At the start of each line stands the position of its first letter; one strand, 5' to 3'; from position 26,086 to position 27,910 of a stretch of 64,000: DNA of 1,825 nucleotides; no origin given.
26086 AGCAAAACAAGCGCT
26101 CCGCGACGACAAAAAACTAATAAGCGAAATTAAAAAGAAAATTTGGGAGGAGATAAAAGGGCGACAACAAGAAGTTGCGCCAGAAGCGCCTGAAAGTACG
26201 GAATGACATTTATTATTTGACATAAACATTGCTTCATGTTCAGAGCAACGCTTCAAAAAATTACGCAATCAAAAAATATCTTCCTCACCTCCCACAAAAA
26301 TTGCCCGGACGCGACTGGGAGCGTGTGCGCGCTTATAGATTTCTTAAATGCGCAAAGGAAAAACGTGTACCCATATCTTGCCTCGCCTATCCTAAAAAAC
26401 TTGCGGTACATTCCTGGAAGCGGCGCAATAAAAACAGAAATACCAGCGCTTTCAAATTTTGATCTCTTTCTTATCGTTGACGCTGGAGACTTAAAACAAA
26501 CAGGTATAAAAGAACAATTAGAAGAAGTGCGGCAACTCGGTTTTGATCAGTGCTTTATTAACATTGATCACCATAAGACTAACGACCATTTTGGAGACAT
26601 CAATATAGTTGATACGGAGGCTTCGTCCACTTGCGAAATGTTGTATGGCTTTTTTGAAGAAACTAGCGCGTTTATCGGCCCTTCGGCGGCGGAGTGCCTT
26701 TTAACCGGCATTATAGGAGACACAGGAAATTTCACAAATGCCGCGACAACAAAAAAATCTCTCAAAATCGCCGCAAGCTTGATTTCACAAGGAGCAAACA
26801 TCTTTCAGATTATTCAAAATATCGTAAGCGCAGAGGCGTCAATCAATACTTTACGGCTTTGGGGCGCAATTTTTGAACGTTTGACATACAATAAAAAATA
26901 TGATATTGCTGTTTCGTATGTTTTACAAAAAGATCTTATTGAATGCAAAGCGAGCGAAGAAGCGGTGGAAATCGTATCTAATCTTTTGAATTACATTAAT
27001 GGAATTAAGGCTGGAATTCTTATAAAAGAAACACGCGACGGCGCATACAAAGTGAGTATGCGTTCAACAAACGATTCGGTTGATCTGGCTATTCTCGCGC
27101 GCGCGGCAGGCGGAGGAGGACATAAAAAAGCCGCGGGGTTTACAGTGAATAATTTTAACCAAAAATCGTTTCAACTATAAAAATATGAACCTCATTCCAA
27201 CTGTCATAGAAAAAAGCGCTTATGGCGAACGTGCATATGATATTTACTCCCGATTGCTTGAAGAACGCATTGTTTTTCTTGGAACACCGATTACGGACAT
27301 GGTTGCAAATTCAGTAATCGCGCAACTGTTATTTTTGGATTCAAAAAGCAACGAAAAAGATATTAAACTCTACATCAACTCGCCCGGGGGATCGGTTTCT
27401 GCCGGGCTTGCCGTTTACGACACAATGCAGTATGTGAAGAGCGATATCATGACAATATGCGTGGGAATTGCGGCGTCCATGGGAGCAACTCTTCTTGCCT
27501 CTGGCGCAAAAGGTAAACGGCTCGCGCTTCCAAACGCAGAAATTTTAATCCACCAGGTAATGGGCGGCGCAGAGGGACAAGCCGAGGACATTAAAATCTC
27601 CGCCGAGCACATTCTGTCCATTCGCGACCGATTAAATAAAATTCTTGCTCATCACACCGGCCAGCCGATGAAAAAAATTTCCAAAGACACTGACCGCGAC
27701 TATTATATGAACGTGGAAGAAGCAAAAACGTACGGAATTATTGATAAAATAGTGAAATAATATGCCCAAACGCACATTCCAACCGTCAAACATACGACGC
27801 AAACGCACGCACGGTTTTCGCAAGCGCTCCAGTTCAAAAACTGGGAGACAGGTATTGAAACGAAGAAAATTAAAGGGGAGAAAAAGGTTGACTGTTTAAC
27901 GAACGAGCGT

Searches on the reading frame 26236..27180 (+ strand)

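Call 38: search_protein_families(library=pfam, proteins=[window:26236-27180:+], max_evalue=0.0001)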
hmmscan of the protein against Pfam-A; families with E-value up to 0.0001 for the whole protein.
window:26236-27180:+ (314 aa): 2 families
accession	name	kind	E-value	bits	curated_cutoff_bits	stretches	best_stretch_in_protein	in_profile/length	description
PF01368.27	DHH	-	1.9e-14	54.5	28.1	1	15-159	2-125/125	DHH family, N-terminal domain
PF02272.25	DHHA1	-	4.3e-11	43.6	25.9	1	228-306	8-85/102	DHHA1 domain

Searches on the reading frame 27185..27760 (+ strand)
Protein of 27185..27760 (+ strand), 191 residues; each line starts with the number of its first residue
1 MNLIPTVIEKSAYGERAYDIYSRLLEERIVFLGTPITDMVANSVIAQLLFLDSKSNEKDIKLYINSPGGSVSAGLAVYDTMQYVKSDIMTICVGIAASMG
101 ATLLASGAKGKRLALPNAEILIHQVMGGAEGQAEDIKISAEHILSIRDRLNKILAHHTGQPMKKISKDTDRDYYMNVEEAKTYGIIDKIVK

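Call 104: search_protein_families(library=pfam, proteins=[window:27185-27760:+], max_evalue=0.001)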
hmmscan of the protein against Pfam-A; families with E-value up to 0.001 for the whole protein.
window:27185-27760:+ (191 aa): 1 family
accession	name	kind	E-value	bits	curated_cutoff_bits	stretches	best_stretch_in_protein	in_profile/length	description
PF00574.28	CLP_protease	-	3.5e-82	275.1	20.2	1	14-190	3-179/182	Clp protease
